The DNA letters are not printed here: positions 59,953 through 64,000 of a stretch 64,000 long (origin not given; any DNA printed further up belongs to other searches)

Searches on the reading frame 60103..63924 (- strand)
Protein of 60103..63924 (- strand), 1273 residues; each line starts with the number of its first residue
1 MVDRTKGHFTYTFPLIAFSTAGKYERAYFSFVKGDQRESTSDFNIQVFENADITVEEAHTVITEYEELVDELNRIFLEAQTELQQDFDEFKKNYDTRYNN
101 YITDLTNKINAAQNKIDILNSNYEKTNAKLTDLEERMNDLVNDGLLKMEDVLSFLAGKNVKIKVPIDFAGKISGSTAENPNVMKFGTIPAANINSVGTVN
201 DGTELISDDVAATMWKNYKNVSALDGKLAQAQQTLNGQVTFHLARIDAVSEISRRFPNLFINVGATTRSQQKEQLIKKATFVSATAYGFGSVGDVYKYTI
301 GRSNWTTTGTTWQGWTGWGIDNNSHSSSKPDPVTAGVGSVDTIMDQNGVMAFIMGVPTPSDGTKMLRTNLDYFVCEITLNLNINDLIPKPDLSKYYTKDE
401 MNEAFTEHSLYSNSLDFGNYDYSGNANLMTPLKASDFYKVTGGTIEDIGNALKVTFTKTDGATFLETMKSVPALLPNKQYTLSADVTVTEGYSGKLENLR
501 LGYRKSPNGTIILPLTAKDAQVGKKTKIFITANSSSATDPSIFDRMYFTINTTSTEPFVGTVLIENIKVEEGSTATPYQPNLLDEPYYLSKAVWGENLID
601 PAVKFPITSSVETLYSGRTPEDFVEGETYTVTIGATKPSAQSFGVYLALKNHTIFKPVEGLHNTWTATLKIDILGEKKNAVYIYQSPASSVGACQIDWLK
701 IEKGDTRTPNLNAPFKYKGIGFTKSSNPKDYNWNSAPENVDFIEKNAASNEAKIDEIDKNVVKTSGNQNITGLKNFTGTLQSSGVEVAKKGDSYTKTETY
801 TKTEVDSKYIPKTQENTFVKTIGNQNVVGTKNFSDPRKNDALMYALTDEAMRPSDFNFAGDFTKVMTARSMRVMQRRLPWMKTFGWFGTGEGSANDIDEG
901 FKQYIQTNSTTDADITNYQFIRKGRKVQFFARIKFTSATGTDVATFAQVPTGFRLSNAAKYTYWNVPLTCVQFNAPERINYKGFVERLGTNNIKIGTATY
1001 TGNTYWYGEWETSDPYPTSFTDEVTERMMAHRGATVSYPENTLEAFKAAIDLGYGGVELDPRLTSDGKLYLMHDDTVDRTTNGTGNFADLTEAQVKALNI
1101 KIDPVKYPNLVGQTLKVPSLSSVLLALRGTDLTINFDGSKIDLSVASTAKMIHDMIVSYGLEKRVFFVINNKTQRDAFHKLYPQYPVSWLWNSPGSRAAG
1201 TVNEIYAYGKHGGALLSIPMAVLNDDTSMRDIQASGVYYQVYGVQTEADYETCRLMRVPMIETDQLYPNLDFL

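Call 40: search_protein_families(library=phrogs, proteins=[window:60103-63924:-], max_evalue=0.001)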
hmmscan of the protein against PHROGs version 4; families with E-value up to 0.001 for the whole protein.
window:60103-63924:- (1273 aa): 12 families
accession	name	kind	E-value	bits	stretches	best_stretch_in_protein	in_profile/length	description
phrog_10054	-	unknown function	5.5e-138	462.6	1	409-808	223-615/735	-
phrog_33923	-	unknown function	9e-115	385.3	1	408-735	23-357/2146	-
phrog_9884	-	unknown function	3e-103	347.5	2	408-832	188-613/699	-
phrog_16641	-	tail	3.7e-46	158.3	1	1026-1260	852-1079/1296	tail fiber protein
phrog_13726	-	unknown function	5.7e-32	112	1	405-740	303-637/800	-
phrog_10512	-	head and packaging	2.2e-30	107.2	1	6-119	78-184/444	virion structural protein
phrog_19279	-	other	1.4e-21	77.5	2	1028-1101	445-516/794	phosphodiesterase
phrog_1665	-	unknown function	4.8e-20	72.3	1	5-97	77-169/585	-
phrog_3639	-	tail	1.5e-19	71.5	1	1-318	75-361/474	minor tail protein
phrog_6183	-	tail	7.3e-11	42.5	1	2-127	78-189/381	minor tail protein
phrog_17803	-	other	9.2e-11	42.1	1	1028-1100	299-372/538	phosphodiesterase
phrog_7158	-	unknown function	9.9e-08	32.1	1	5-152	69-195/554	-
